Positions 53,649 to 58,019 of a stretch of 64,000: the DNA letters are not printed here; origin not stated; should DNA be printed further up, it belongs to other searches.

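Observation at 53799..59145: Two-gene ATPase-nuclease unit: a NACHT NTPase with a C-terminal PD-(D/E)xK module, coupled to a DUF4143 AAA ATPase (candidate undescribed defence system)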

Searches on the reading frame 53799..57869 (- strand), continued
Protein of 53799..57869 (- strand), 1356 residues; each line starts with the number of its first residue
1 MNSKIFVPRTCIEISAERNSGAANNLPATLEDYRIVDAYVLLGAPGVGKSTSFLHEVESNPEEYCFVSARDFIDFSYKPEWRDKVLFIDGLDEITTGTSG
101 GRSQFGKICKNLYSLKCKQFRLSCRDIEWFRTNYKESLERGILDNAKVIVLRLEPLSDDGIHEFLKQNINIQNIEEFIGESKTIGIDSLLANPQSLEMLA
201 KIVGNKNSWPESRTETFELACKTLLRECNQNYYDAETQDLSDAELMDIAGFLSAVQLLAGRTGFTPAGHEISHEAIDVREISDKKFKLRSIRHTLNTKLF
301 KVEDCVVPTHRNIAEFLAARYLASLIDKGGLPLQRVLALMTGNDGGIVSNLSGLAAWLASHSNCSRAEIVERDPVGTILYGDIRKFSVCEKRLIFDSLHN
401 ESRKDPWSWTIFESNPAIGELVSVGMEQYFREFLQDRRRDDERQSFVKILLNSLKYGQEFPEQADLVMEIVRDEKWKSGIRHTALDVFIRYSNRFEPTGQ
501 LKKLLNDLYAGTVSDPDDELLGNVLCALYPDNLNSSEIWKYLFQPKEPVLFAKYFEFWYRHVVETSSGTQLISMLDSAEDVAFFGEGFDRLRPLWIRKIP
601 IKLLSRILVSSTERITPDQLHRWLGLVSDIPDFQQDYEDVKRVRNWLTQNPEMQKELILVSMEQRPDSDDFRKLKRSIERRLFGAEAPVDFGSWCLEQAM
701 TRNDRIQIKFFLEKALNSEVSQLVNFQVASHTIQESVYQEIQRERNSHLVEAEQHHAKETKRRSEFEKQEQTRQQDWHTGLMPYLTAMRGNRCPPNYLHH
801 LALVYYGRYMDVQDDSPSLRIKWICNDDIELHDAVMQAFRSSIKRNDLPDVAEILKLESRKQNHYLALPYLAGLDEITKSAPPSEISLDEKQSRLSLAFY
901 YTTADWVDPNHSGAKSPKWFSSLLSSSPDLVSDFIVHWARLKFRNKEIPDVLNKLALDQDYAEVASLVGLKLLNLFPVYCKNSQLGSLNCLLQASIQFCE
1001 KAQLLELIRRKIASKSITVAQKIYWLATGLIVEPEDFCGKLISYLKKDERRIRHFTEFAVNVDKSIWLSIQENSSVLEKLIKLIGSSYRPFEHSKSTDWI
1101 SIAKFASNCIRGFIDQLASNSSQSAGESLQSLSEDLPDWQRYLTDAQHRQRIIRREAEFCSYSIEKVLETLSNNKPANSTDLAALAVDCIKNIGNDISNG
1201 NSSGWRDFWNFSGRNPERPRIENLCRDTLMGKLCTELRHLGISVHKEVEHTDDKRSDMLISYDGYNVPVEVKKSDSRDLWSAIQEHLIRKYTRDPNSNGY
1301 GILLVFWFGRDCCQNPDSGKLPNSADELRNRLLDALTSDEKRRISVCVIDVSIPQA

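Call 27: search_dna_similar(query=window:53799-57869:-, collection=plasmids, mode=protein, max_rows=25)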
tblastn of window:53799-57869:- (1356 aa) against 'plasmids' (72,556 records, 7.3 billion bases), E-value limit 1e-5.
Records with a match: 31; places in all: 32; records where one place covers at least 80% of the query: 0.
Best place of each record, by identity: <60% 31.
By first word of the organism name: Bradyrhizobium 5; Agrobacterium 5; Rhizobium 5; Pantoea 2; Burkholderia 2; Vibrio 1; Ralstonia 1; Paracoccus 1; Sphingomonas 1; Dolichospermum 1; and 7 more.
By predicted mobility (MOB-suite, as given by PLSDB): conjugative 16; non-mobilizable 12; mobilizable 3.
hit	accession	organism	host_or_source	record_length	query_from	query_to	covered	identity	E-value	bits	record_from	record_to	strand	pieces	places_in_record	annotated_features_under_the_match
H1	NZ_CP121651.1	Bradyrhizobium sp. CB82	Stylosanthes guianensis,cell culture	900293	27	1352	79%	28.0%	6e-37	319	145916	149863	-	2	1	hypothetical protein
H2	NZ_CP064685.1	Bradyrhizobium sp. CW1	Acmispon strigosus,cell culture,bulk ...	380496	7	1352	68%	28.9%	3e-37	308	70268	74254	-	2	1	hypothetical protein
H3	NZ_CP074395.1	Agrobacterium salinitolerans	Cotton,tiaaue sample,root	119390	40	1356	64%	27.6%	2e-31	264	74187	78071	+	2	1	hypothetical protein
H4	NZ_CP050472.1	Vibrio campbellii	single cell,seawater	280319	40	1355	57%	29.8%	2e-50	341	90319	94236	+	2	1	hypothetical protein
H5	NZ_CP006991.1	Rhizobium etli bv. mimosae str. IE4771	Phaseolus vulgaris,whole organism,nodule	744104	30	1356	59%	28.3%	4e-25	237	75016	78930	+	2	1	hypothetical protein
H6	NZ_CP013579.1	Rhizobium phaseoli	Phaseolus vulgaris,Whole ...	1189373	2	1355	57%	29.0%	1e-27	256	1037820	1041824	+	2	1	record has no annotation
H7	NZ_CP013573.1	Rhizobium phaseoli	Phaseolus vulgaris,Whole ...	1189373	2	1355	57%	29.0%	1e-27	256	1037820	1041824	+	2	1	record has no annotation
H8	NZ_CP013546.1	Rhizobium phaseoli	Phaseolus vulgaris,Whole ...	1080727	2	1355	57%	29.0%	4e-27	254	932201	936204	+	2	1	record has no annotation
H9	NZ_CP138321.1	Agrobacterium fabrum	Blueberry,Crown gall tissues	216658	30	1356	58%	28.6%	2e-26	247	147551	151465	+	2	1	hypothetical protein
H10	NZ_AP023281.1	Agrobacterium vitis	Vitis vinifera,grapevine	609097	40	1356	61%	27.1%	2e-30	258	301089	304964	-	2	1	hypothetical protein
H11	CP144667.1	Agrobacterium tumefaciens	Sedum,cell culture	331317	30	1355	56%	28.9%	1e-28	264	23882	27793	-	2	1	hypothetical protein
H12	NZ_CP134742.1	Pantoea agglomerans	cell culture,Water from creek adjacent ...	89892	14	1352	47%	33.9%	3e-39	297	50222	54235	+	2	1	hypothetical protein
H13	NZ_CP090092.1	Rhizobium leguminosarum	Galega,Cell culture,Plant nodule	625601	40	1354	55%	28.6%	1e-29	243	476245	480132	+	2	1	hypothetical protein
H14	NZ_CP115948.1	Ralstonia solanacearum MolK2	Musa sp.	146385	40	1356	56%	27.9%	7e-32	261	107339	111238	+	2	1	hypothetical protein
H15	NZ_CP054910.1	Pantoea ananatis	-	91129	9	1352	47%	33.0%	1e-33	280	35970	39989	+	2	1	hypothetical protein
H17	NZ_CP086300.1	Burkholderia ambifaria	cell culture,agricultural soil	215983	40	1352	48%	28.1%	1e-19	189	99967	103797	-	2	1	hypothetical protein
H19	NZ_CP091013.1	Burkholderia cenocepacia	-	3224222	40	1352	42%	28.2%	2e-18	176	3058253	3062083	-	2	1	none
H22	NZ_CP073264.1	Duffyella gerundensis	Lolium perenne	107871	303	1352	28%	34.2%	5e-26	196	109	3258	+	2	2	none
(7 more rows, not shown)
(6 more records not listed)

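Call 31: find_related_loci(query=A2, collection=genome_contigs, flank=10000)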
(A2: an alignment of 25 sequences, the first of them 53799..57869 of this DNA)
Query A2 (1356 aa) in genome_contigs; peptide patterns used: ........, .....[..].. (x = any residue, [..] = any of these).
599 stretches matched a pattern (row limit reached: there are more); 493 encode a relative of the query (tblastn E <= 1e-3); the best 80 are kept; 80 distinct loci.
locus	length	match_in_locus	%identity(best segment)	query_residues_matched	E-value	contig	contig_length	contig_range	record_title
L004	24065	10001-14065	42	6-1356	0e+0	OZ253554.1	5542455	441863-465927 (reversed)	MAG: Terriglobia bacterium isolate 396977cd-f3bc-4a7a-a902-c7514da379ca genome assembly, chromosome: 1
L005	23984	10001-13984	42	6-1354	0e+0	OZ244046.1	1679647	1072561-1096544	MAG: Gammaproteobacteria bacterium isolate ff55764a-aadf-4709-b722-887e21b4041b genome assembly, chromosome: 1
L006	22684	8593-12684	42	4-1351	0e+0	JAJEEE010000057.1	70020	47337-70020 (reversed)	MAG: Acidobacteria bacterium isolate p16x34bins.10 k141_739735, whole genome shotgun sequence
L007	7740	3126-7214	42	6-1351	0e+0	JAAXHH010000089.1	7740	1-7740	MAG: Candidatus Latescibacterota bacterium isolate Plut_88884 unfiltered_Plut_88884_genomic_contig_1063707, whole genome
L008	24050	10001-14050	41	6-1355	0e+0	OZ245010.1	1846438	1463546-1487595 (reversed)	MAG: Candidatus Oxydemutatoraceae bacterium isolate ab49ed24-c91f-451f-9d16-9eaa7661b6c2 genome assembly, chromosome: 1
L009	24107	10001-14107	39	6-1354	0e+0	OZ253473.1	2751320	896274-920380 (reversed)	MAG: Nitrospirales bacterium isolate 056054a7-9ecf-4ec6-a908-bfcb47be926a genome assembly, chromosome: 1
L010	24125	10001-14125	40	6-1352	0e+0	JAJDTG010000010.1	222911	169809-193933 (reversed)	MAG: Candidatus Dadabacteria bacterium isolate jk18x11bins.6 k141_822077, whole genome shotgun sequence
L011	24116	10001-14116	40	6-1354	0e+0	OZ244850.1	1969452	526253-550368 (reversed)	MAG: Gammaproteobacteria bacterium isolate ed37e13b-53fa-493c-b8f4-17445a644a29 genome assembly, chromosome: 1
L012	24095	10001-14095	39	6-1354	0e+0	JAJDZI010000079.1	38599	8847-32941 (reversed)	MAG: Nitrospirales bacterium isolate jk18x40bins.30 k141_126893, whole genome shotgun sequence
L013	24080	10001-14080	40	6-1352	0e+0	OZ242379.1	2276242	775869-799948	MAG: Thermodesulfobacteriota bacterium isolate 9d136334-0537-4e9a-b9f8-abb272cb9b29 genome assembly, chromosome: 1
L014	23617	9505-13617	41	6-1352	0e+0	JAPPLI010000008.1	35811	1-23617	MAG: Gammaproteobacteria bacterium isolate RHO3_bin_19 NODE_2274_length_35811_cov_51.955196, whole genome shotgun sequen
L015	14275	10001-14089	40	6-1352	0e+0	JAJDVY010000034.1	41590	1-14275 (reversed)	MAG: Nitrospirales bacterium isolate jk18x22bins.71 k141_435531, whole genome shotgun sequence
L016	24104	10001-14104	38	6-1352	0e+0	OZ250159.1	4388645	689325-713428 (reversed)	MAG: Candidatus Rariloculaceae bacterium isolate d7988692-1f91-4a51-bf50-90d1cd8d1283 genome assembly, chromosome: 1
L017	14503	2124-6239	38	9-1356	0e+0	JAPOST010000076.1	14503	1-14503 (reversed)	MAG: Rhodospirillaceae bacterium isolate CAR2_bin_5 NODE_1422_length_14503_cov_12.0079, whole genome shotgun sequence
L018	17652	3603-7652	38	7-1352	0e+0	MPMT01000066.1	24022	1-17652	MAG: Alphaproteobacteria bacterium bin52 NODE_2939_length_24022_cov_17.7456_ID_5877, whole genome shotgun sequence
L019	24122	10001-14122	38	7-1356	0e+0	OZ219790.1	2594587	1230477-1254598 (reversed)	MAG: Alphaproteobacteria bacterium isolate 4aa964e7-24f9-441d-afed-b3d47d4a9029 genome assembly, chromosome: 1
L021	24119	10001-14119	37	9-1356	0e+0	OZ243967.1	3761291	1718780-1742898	MAG: Paracoccaceae bacterium isolate 4657fcc7-8500-4423-a994-686d918c1c60 genome assembly, chromosome: 1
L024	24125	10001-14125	38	4-1356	0e+0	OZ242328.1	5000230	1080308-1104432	MAG: Longimicrobiales bacterium isolate 0ef71ae0-4384-4122-aa05-a38a78c2d7b0 genome assembly, chromosome: 1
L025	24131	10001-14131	38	4-1356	0e+0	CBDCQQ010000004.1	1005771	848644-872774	MAG: Arenicellales bacterium isolate b687d975-9751-486f-9689-3abe7c8b9e48 genome assembly, contig: contig_4, whole genom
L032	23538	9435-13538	36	4-1352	0e+0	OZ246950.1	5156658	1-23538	MAG: Longimicrobiales bacterium isolate 3aa531a3-4ffc-4887-82fc-46ee838b716f genome assembly, chromosome: 1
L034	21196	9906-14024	37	4-1352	0e+0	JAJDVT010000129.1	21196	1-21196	MAG: Gemmatimonadetes bacterium isolate jk18x22bins.63 k141_422070, whole genome shotgun sequence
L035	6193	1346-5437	36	4-1356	0e+0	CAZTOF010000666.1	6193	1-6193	MAG TPA_asm: uncultured Gemmatimonadaceae bacterium isolate SRP338948_co1_51 genome assembly, contig: k141_397519, whole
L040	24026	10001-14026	37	1-1352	0e+0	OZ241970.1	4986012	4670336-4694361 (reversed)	MAG: Candidatus Versatilivorator sp. isolate cab9fe59-187a-48cc-98ea-4e9e5a22d3a3 genome assembly, chromosome: 1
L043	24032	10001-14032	37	5-1352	0e+0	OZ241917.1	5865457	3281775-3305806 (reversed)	MAG: Candidatus Latescibacterota bacterium isolate 5e8d6608-c5e3-4027-8d72-793febe4c990 genome assembly, chromosome: 1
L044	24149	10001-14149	35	6-1356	0e+0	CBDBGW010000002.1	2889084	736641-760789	MAG: Longimicrobiales bacterium isolate e50cd360-cd7c-427b-8661-79c54124e026 genome assembly, contig: chromosome_2, whol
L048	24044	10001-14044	37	2-1352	0e+0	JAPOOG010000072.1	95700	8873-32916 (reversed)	MAG: Bryobacterales bacterium isolate APA_bin_29 c_000000246985, whole genome shotgun sequence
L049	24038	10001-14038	38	6-1356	0e+0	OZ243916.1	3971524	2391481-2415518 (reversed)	MAG: uncultured Candidatus Binatia bacterium isolate 2cc28cda-9127-4ec7-a469-3bb310e7266b genome assembly, chromosome: 1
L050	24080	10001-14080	35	7-1356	0e+0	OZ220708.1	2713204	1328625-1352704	MAG: Arenicellales bacterium isolate a09e4232-3a37-4cba-b47e-813f1f4ff435 genome assembly, chromosome: 1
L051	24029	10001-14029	38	29-1356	0e+0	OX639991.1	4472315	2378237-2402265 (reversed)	MAG: Longimicrobiales bacterium isolate affa3490-31b4-448a-b7fc-cc7950b7f85b genome assembly, chromosome: 1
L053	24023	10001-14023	38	7-1356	0e+0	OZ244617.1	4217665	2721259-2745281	MAG: uncultured Candidatus Binatia bacterium isolate c6e9418e-c58b-4f86-8f57-4900b675f3d0 genome assembly, chromosome: 1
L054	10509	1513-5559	36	6-1352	0e+0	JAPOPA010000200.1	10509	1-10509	MAG: Chloroflexota bacterium isolate APA_bin_48 c_000000006422, whole genome shotgun sequence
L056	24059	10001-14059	39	6-1352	0e+0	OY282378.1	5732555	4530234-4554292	MAG: uncultured Gammaproteobacteria bacterium genome assembly, chromosome: 1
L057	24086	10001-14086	35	6-1356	0e+0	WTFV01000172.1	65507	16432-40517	MAG: Acidobacteria bacterium isolate CO36386bin_12 NODE_279_length_65507_cov_21.875573, whole genome shotgun sequence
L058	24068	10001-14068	36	4-1352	0e+0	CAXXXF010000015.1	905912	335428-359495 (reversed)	MAG: Candidatus Latescibacterota bacterium isolate cdc6522c-bbe9-4fa3-a52d-301d393956c9 genome assembly, contig: contig_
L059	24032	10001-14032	37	1-1352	0e+0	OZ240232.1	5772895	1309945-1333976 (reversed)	MAG: Candidatus Versatilivoraceae bacterium isolate ed3112cf-5d09-4b03-98f8-4139f083c0eb genome assembly, chromosome: 1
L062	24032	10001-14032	38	7-1356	0e+0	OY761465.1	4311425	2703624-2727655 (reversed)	MAG: Candidatus Binatia bacterium isolate d3e24e22-6b5b-4867-8422-75782eed2520 genome assembly, chromosome: 1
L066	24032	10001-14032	38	7-1356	0e+0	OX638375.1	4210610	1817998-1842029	MAG: Candidatus Binatia bacterium isolate 97b5e0c7-6798-4f16-949c-9b63468df6e4 genome assembly, chromosome: 1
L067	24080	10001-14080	34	6-1356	0e+0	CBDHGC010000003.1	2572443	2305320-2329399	MAG: Vicinamibacterales bacterium isolate 2255f9a4-9ab0-4a79-b16a-ed87816e7612 genome assembly, contig: contig_3, whole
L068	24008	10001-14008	35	6-1352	0e+0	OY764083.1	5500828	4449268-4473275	MAG: Acidobacteriota bacterium isolate 715e7d27-e149-44c2-9d7f-aa5f8d263fc4 genome assembly, chromosome: 1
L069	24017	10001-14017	37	7-1356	0e+0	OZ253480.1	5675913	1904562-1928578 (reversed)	MAG: uncultured Candidatus Binatia bacterium isolate 01c1d691-c9b9-4499-9944-1e5a173e9d55 genome assembly, chromosome: 1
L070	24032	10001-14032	36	7-1352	0e+0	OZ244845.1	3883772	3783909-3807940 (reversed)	MAG: Chloroflexota bacterium isolate 3460274c-b819-443f-96a0-86c9f13451b3 genome assembly, chromosome: 1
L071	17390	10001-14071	35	2-1352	0e+0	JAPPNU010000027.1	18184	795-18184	MAG: Gemmatimonadota bacterium isolate RHO3_bin_7 NODE_4719_length_18184_cov_43.355177, whole genome shotgun sequence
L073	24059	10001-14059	36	5-1352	0e+0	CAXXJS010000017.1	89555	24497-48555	MAG: Candidatus Latescibacterota bacterium isolate d54d2296-71c2-45af-80d9-7212e301404d genome assembly, contig: contig_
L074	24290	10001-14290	35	5-1356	0e+0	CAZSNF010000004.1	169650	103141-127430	MAG TPA_asm: uncultured Rhodothermales bacterium isolate SRP109090_co2_31 genome assembly, contig: NODE_60_length_169650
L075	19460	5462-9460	35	2-1352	0e+0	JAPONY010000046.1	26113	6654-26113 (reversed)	MAG: Gammaproteobacteria bacterium isolate APA_bin_21 c_000000215740, whole genome shotgun sequence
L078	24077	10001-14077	35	6-1352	0e+0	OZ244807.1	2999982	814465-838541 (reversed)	MAG: Candidatus Azotimanducus sp. isolate d7e1e9d3-75ce-4ce8-8704-b46bbe593d13 genome assembly, chromosome: 1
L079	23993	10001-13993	35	4-1352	0e+0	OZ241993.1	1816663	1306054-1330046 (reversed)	MAG: uncultured candidatus Porisulfidus sp. isolate ba64636f-2cd1-4e9a-8eaa-ecd0b0529e97 genome assembly, chromosome: 1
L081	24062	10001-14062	35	30-1356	0e+0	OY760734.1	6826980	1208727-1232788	MAG: Vicinamibacterales bacterium isolate 10b48155-431e-4809-9d43-759f23ff96f9 genome assembly, chromosome: 1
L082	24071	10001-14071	35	30-1356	0e+0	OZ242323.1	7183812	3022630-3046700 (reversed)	MAG: Vicinamibacterales bacterium isolate 8c3855b2-ceca-4187-9ff2-440907630a03 genome assembly, chromosome: 1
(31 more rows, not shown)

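Call 36: get_annotated_region(hit=H4, flank=6000)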
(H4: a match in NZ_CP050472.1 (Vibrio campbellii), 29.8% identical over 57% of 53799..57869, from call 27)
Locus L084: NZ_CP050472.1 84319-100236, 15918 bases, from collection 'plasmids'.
description: Vibrio campbellii strain LJC013 plasmid unnamed1, complete sequence
organism: Vibrio campbellii (NCBI taxid 680)
taxonomy: Bacteria; Pseudomonadota; Gammaproteobacteria; Vibrionales; Vibrionaceae; Vibrio; Vibrio campbellii
host: -; source: single cell,seawater; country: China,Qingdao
typing (MOB-suite, as given by PLSDB): non-mobilizable; replicon rep_cluster_273
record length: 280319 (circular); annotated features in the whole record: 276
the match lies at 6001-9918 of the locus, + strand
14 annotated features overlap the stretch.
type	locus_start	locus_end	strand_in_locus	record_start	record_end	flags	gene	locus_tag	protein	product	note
CDS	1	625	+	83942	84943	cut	-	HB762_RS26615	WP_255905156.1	hypothetical protein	-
CDS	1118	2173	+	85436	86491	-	-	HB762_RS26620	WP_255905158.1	hypothetical protein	-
CDS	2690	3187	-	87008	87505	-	-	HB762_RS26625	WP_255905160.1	DUF3592 domain-containing protein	-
CDS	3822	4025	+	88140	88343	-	-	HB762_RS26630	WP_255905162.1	hypothetical protein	-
CDS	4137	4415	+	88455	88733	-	-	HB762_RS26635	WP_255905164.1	hypothetical protein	-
CDS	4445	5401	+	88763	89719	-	-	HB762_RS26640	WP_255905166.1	hypothetical protein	-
CDS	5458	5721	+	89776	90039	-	-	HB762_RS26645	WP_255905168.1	hypothetical protein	-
CDS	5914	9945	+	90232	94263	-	-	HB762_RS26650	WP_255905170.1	hypothetical protein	-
CDS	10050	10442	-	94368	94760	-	-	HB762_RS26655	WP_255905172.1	ProQ/FINO family protein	-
CDS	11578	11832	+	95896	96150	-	-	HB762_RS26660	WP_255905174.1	hypothetical protein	-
CDS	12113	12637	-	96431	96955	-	-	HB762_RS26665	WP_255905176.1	hypothetical protein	-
CDS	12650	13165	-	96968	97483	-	-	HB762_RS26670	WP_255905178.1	hypothetical protein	-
CDS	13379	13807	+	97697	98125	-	-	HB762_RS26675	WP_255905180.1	hypothetical protein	-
CDS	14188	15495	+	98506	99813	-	-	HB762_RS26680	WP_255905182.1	site-specific integrase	GO:0015074 - DNA integration [Evidence IEA]; GO:0006310 - DNA recombination [Evidence IEA]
